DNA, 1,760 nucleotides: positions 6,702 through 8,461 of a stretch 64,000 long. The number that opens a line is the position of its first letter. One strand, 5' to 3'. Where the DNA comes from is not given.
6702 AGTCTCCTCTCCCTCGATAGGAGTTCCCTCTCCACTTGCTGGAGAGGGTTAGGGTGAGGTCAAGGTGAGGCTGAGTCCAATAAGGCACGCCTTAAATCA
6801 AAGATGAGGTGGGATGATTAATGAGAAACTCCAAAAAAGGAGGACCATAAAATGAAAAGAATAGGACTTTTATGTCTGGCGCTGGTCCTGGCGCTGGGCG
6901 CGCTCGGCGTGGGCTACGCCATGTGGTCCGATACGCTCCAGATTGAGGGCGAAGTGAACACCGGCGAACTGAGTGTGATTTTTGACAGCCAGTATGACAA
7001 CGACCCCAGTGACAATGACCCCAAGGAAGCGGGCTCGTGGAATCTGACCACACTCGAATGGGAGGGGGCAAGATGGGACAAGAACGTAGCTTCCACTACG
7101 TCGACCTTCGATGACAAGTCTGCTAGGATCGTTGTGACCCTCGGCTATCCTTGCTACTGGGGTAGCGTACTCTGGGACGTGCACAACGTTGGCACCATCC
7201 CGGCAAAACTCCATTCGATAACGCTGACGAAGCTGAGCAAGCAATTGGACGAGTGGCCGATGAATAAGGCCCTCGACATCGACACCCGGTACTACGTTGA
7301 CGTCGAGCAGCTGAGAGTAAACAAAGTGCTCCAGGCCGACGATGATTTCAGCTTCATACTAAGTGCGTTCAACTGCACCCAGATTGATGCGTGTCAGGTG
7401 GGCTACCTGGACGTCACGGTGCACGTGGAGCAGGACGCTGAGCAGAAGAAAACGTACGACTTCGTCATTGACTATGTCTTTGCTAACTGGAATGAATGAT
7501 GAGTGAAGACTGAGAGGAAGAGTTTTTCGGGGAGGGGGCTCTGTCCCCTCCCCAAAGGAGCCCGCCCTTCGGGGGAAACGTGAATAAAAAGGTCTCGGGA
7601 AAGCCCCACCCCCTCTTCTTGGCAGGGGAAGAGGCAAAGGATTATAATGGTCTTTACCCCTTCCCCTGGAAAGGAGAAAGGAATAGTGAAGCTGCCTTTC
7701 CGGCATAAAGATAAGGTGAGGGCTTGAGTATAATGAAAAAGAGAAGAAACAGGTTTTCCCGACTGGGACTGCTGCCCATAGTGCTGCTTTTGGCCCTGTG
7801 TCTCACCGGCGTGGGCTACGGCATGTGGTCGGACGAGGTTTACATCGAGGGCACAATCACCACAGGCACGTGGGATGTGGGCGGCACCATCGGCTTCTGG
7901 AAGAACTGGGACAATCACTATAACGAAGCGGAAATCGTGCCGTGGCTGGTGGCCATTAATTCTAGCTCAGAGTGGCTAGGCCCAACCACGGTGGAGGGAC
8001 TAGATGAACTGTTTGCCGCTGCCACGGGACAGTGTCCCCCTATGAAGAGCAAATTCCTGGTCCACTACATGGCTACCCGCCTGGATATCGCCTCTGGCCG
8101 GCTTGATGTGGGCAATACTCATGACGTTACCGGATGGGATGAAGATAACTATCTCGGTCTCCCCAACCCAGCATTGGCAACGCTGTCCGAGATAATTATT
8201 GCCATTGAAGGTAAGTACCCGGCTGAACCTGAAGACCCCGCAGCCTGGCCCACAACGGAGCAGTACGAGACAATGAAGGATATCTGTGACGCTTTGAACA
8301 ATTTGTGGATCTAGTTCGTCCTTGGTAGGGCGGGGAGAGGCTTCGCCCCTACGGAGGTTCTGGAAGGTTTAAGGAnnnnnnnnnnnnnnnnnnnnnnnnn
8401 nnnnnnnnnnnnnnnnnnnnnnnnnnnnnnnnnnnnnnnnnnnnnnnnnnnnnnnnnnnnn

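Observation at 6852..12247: TasA-like secretion/fibre operon built around a SipW-type signal peptidase fused to a novel 7-TM membrane domain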

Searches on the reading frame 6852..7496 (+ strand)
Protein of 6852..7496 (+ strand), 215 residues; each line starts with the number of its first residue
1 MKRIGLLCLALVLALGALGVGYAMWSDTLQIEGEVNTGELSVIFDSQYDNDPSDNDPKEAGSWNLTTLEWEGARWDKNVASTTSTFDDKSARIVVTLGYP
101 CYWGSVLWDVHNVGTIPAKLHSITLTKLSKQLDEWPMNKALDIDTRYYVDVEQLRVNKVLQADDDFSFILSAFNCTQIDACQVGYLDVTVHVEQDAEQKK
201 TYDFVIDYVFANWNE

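Call 3: search_protein_families(library=pfam, proteins=[window:6852-7496:+], max_evalue=1)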
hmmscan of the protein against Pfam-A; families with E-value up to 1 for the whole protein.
window:6852-7496:+ (215 aa): 0 families

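Call 4: search_protein_families(library=ncbifam, proteins=[window:6852-7496:+], max_evalue=1)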
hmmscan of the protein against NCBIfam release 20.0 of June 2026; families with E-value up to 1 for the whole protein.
window:6852-7496:+ (215 aa): 1 family
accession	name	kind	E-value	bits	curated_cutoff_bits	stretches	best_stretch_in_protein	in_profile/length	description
TIGR04088.1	cognate_SipW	domain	0.012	15.8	19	1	10-40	2-34/34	SipW-dependent-type signal peptide-containing protein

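Call 5: search_solved_structures(query=window:6852-7496:+, max_evalue=10)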
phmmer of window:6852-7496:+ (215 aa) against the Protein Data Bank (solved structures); distinct sequences matched with E-value up to 10: 4.
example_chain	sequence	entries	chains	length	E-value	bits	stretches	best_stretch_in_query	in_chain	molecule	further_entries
9sj2_C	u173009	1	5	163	0.12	15.2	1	76-122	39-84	AbpX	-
4d65_A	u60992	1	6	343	0.15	15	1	67-171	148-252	PORIN 2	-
9rhp_A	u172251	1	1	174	1.1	12.2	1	79-123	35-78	Archaeal bundling protein X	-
7c9o_C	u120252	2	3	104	2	11.3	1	154-201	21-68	Nuclear transcription factor Y subunit C-2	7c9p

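Call 22: find_homologous_proteins(query=window:6852-7496:+, max_evalue=0.001)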
Query window:6852-7496:+ (215 aa): 271 proteins with E <= 0.001 among 561 candidates; the best 120 are listed.
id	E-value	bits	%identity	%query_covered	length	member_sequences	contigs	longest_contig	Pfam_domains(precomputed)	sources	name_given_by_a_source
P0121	5.2e-143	492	100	100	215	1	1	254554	-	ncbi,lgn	-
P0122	3.3e-132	457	93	100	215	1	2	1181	-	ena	-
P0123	9.7e-131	452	92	100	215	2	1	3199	-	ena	-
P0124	5.5e-107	374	78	100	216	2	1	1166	-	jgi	-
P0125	1.8e-103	363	76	100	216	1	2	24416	-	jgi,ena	-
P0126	5.9e-102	358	75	100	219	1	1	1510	-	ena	-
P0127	2.5e-99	349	74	100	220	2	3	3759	-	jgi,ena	-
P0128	2.6e-90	320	69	100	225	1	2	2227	-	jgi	-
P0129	2.0e-86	307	66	100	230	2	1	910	-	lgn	-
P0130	5.5e-80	286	63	100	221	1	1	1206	-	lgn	-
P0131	2.2e-77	278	62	100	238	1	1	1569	-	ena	-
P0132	4.3e-76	273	62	100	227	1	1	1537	-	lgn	-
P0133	2.7e-75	271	60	100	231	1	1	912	-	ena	-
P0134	7.7e-75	269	59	100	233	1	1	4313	-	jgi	-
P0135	6.6e-74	266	60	100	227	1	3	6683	-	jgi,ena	-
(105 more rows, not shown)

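Call 33: predict_structure(alignment_id=A5)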
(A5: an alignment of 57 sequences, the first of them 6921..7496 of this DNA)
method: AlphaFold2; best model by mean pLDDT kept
length: 192 residues; sequences in the alignment: 57
mean_pLDDT: 94.1   pTM: 0.86
mean pLDDT of the five models: 94.1, 93.9, 93.7, 92.7, 92.2
residues with pLDDT >= 90: 172; 70-90: 9; 50-70: 9; < 50: 2
segments of 3 or more residues with pLDDT < 50: none
pLDDT, mean of each block of 10 residues (from residue 1): 59 90 93 95 97 96 96 96 98 97 98 98 98 98 98 97 98 96 96 62
secondary structure, 60 per line:
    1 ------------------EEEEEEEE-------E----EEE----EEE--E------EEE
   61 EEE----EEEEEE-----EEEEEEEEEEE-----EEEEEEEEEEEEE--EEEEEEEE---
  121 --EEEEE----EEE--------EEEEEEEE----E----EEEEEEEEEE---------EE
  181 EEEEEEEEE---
elements in order: E19-26 E39-41 E46-48 E58-63 E68-73 E79-89 E95-107 E110-117 E123-127 E132-134 E143-150 E160-169 E179-189

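Call 38: fold_search(model_id=the predicted structure, library=pdb)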
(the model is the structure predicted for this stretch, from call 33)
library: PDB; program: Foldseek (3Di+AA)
matches with E <= 10: 876; with E <= 0.001: 0
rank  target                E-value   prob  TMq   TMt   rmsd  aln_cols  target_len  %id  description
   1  7pnb_A                2.8e-02  0.57  0.27  0.28  12.9       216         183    9  Sulfolobus acidocaldarius 0406 filament. (released 2022-09-14)
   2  8aur_A                3.8e-02  0.92  0.44  0.38   9.7       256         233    8  Cryo-EM structure of a TasA fibre (released 2022-11-30)
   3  4y2n_C                4.2e-02  0.51  0.25  0.30  16.9       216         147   11  Structure of CFA/I pili major subunit CfaB trimer (released 2016-08-10)
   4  5bxg                  5.2e-02  0.54  0.26  0.31  13.1       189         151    9  Crystal structure of an uncharacterized beta-sandwich protein (CD630_09570) from Clostridium difficile 630 at 1.90 A res (released 2015-07-08)
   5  5tuh_A                5.8e-02  0.82  0.23  0.34   5.6       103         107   10  Archaellum periplasmic stator protein FlaG from Sulfolobus acidocaldarius (released 2018-01-10)
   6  5tug_A                6.1e-02  0.85  0.27  0.39  14.2       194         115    8  Archaellum periplasmic stator protein complex FlaF and FlaG from Sulfolobus acidocaldarius (released 2018-01-10)
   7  8cgp_A                6.1e-02  0.35  0.18  0.05  13.3       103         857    9  Insulin regulated aminopeptidase (IRAP) in complex with an allosteric aryl sulfonamide inhibitor (released 2024-01-31)
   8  5mj6_B                6.4e-02  0.35  0.18  0.05  14.8       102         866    9  Ligand-induced conformational change of Insulin-regulated aminopeptidase: insights on catalytic mechanism and active s (released 2017-04-05)
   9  6q4r_A                7.1e-02  0.33  0.17  0.05  14.4       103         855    8  High-resolution crystal structure of ERAP1 with bound phosphinic transition-state analogue inhibitor (released 2019-04-10)
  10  5tuh_B                7.5e-02  0.75  0.24  0.37   6.1       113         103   10  Archaellum periplasmic stator protein FlaG from Sulfolobus acidocaldarius (released 2018-01-10)
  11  8cgp_B                7.5e-02  0.33  0.17  0.05  14.6       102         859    9  Insulin regulated aminopeptidase (IRAP) in complex with an allosteric aryl sulfonamide inhibitor (released 2024-01-31)
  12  7zyf_A                7.9e-02  0.30  0.17  0.05  14.6       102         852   11  Insulin regulated aminopeptidase (IRAP) in complex with a nanomolar alpha hydroxy beta amino acid based inhibitor. (released 2022-07-20)
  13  4eae_B                8.4e-02  0.16  0.23  0.23  20.3       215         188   12  The crystal structure of a functionally unknown protein from Listeria monocytogenes EGD-e (released 2012-04-04)
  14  6zs5_D                8.8e-02  0.54  0.27  0.34   9.0       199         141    6  3.5 A cryo-EM structure of human uromodulin filament core (released 2020-09-02)
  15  7dda                  8.8e-02  0.44  0.25  0.36  11.8       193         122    7  Envelope protein VP37 a crystal structure from White Spot Syndrome Virus (released 2021-06-23)
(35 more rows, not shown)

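Call 41: search_solved_structures(query=A4, max_evalue=1, show_alignments=2)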
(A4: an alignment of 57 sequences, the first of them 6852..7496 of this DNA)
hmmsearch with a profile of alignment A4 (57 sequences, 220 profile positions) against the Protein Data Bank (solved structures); distinct sequences matched with E-value up to 1: 4.
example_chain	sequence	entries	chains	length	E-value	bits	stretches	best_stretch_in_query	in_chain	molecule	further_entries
9sj2_C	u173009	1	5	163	1.7e-11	47.8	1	24-201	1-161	AbpX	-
9rhp_A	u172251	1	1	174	1.9e-08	37.8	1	76-201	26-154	Archaeal bundling protein X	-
2vtu_J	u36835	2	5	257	0.049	16.8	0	177-210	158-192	MS2 COAT PROTEIN | COAT PROTEIN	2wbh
3ndy_E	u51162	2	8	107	0.38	13.9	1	109-158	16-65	Endoglucanase D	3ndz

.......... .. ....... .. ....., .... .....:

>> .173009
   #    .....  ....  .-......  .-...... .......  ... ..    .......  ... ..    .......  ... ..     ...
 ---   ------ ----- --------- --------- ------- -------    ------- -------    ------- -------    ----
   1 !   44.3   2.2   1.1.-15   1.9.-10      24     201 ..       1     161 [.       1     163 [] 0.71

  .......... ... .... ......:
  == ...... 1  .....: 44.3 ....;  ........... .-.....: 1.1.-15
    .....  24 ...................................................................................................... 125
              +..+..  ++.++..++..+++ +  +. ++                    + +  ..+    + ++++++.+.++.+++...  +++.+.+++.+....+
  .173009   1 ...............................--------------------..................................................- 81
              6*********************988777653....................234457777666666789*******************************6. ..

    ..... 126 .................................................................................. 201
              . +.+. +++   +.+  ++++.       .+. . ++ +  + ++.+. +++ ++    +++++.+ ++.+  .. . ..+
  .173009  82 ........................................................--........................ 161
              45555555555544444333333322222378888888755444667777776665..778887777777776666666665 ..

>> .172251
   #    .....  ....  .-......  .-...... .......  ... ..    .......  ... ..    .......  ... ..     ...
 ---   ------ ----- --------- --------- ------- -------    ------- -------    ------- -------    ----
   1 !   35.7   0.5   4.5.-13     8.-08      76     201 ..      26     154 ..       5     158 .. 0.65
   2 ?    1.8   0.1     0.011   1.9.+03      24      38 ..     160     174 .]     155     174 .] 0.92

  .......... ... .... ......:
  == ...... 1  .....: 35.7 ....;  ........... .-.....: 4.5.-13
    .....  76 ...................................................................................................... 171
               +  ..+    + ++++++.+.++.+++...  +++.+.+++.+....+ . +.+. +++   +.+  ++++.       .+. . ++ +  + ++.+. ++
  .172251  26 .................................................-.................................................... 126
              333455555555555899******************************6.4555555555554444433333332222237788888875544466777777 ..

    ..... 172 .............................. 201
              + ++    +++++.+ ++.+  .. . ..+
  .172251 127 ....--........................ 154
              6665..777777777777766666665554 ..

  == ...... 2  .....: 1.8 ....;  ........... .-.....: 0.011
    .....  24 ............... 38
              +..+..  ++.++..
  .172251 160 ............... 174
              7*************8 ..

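Call 71: search_protein_families(library=ncbifam, alignment_id=A4, max_evalue=0.1)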
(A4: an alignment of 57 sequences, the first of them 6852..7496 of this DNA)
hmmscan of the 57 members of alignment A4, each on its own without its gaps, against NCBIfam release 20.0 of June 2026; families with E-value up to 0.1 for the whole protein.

A. member 1, window:6852-7496:+ (215 aa): 1 family
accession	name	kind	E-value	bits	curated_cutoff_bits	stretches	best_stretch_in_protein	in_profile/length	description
TIGR04088.1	cognate_SipW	domain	0.012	15.8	19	1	10-40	2-34/34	SipW-dependent-type signal peptide-containing protein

B. families by the number of members that match (of 57 scanned): 14 families
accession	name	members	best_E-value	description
TIGR04088.1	cognate_SipW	18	0.00038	SipW-dependent-type signal peptide-containing protein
NF046073.1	UpsA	5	2e-05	pilin subunit UpsA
NF012200.0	choice_anch_D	3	0.0021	choice-of-anchor D domain-containing protein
NF052363.1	FimG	3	0.01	type 1 fimbrial minor subunit FimG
NF040942.2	hypo_ExtJ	2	0.0069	selenite/tellurite reduction operon protein ExtJ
NF010995.0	PRK14420.1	1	0.0024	acylphosphatase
NF038186.1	YPDG_rpt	1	0.023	YPDG domain-containing protein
TIGR04089.1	exp_by_SipW_III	1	0.041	alternate-type signal peptide domain-containing protein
NF051471.1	cytcCgr1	1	0.044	cytochrome c-type protein Cgr1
NF033801.3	NprX_fam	1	0.057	NprX family peptide pheromone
NF052580.1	Str24CoAsynCasG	1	0.071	steroid-24-oyl-CoA synthetase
TIGR00706.1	SppA_dom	1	0.078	signal peptide peptidase SppA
TIGR04090.1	exp_by_SipW_IV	1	0.087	BsaA family SipW-dependent biofilm matrix protein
NF053806.1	lanmdlnLanM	1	0.097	lanmodulin LanM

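Call 72: search_protein_families(library=pfam, alignment_id=A4, max_evalue=0.1)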
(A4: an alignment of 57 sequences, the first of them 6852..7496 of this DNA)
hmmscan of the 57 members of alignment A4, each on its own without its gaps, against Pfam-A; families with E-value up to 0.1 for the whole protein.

A. member 1, window:6852-7496:+ (215 aa): 0 families

B. families by the number of members that match (of 57 scanned): 9 families
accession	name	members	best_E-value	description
PF03413.25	PepSY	2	0.0047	Peptidase propeptide and YPEB domain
PF12389.13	Peptidase_M73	1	0.0029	Camelysin metallo-endopeptidase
PF22544.2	HYDIN_VesB_CFA65-like_Ig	1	0.015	HYDIN/CFA65/VesB-like, Ig-like domain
PF13590.11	DUF4136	1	0.016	Domain of unknown function (DUF4136)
PF20130.4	DUF6520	1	0.019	Family of unknown function (DUF6520)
PF01065.24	Adeno_hexon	1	0.022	Hexon, adenovirus major coat protein, N-terminal domain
PF16862.10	Glyco_hydro_79C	1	0.025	Glycosyl hydrolase family 79 C-terminal beta domain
PF22110.2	TFIIIA_zf-C2H2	1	0.054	TFIIIA, beta-beta-alpha zinc finger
PF15959.10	DUF4762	1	0.077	Domain of unknown function (DUF4762)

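Call 88: find_encoding_contigs(protein=window:6852-7496:+, flank=3000, max_places=2)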
Protein window:6852-7496:+ (215 aa): 1 contig read that carries it; 1 place shown.
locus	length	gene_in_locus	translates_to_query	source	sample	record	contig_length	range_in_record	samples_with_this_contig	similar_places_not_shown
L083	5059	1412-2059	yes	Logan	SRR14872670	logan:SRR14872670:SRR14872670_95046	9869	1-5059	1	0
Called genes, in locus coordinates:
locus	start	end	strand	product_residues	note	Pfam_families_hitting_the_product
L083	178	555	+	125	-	PF00072:Response_reg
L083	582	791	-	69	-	-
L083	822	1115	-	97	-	PF15919:HicB_lk_antitox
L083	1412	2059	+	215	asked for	-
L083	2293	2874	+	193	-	-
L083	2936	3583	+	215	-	-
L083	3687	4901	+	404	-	PF10502:Peptidase_S26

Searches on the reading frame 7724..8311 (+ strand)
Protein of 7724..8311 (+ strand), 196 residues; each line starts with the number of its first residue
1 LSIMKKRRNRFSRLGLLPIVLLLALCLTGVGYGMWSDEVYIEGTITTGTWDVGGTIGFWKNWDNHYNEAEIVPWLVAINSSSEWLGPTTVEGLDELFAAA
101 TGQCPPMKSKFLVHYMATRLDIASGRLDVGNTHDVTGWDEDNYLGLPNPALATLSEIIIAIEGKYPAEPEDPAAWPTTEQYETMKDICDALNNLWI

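Call 3: search_protein_families(library=pfam, proteins=[window:7724-8311:+], max_evalue=1)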
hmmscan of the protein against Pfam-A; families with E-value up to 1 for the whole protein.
window:7724-8311:+ (196 aa): 1 family
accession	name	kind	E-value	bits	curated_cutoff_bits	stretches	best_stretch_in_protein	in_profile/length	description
PF00025.27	Arf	-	0.015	15.3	22.3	1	43-79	56-92/174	ADP-ribosylation factor family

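Call 4: search_protein_families(library=ncbifam, proteins=[window:7724-8311:+], max_evalue=1)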
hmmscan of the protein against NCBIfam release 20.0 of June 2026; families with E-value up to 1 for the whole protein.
window:7724-8311:+ (196 aa): 0 families

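Call 42: search_solved_structures(query=window:7724-8311:+, max_evalue=10)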
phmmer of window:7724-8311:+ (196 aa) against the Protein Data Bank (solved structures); distinct sequences matched with E-value up to 10: 2.
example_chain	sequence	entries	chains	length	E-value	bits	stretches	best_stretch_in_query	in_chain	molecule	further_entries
9edr_G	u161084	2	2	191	0.05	16.5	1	44-84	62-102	GTP-binding protein CIN4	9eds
9edt_G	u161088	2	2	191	0.05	16.5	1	44-84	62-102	GTP-binding protein CIN4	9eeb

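Call 69: search_solved_structures(query=A9, max_evalue=10)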
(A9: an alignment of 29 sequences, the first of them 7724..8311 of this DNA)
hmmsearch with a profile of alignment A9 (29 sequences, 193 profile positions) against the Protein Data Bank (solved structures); distinct sequences matched with E-value up to 10: 1.
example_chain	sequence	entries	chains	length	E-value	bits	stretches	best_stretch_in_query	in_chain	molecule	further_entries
6l8e_A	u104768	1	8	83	0.56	13.1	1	64-113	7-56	YefM Antitoxin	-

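Call 70: search_protein_families(library=pfam, alignment_id=A9, max_evalue=0.1)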
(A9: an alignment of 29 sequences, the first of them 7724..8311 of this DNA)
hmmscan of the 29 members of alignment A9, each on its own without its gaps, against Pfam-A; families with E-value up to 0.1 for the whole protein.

A. member 1, window:7724-8311:+ (196 aa): 1 family
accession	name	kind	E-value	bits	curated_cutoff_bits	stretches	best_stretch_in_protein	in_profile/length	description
PF00025.27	Arf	-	0.015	15.3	22.3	1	43-79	56-92/174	ADP-ribosylation factor family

B. families by the number of members that match (of 29 scanned): 7 families
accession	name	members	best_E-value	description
PF00025.27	Arf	4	0.004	ADP-ribosylation factor family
PF08658.15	Rad54_N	2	0.00028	Rad54 N terminal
PF12389.13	Peptidase_M73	1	0.0036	Camelysin metallo-endopeptidase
PF25585.1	zf-CCCH_DUS3L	1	0.0055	DUS3L CCCH zinc finger domain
PF14420.11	Clr5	1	0.015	Clr5 domain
PF22797.1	SlpA_D2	1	0.031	SlpA domain II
PF05674.17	DUF816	1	0.055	Baculovirus protein of unknown function (DUF816)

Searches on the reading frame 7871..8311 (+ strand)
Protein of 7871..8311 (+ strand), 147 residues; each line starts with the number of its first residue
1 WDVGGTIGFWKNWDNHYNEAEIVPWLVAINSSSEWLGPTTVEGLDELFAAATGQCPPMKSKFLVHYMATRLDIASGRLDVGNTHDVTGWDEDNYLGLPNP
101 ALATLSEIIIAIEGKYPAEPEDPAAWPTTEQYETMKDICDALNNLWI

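Call 67: find_homologous_proteins(query=window:7871-8311:+, max_evalue=0.001)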
Query window:7871-8311:+ (147 aa): 52 proteins with E <= 0.001 among 71 candidates.
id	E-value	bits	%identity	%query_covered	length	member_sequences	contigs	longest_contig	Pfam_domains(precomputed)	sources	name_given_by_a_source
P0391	1.5e-94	333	97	100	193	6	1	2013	-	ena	-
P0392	3.1e-83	296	87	100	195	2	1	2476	-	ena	-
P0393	3.6e-81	289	83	100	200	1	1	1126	-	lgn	-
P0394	5.0e-81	289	87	100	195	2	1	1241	-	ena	-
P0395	4.0e-77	276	84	100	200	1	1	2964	-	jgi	-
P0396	5.3e-77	275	82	100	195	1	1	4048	-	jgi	-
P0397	3.0e-75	270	79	100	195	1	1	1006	-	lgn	-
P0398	9.9e-75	268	80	95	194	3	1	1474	-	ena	-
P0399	1.7e-74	267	81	100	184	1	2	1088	-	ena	-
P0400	1.6e-67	245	74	100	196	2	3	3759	-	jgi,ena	-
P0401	1.8e-67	245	72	100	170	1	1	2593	-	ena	-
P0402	1.7e-65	238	74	100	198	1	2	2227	-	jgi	-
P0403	3.0e-61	224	66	99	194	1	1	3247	-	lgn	-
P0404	7.2e-60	220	66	99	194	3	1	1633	-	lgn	-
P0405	9.8e-59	216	66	99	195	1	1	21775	-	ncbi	ncbi:MAG: hypothetical protein R6U93_02025 [Dehalococcoidia bacterium]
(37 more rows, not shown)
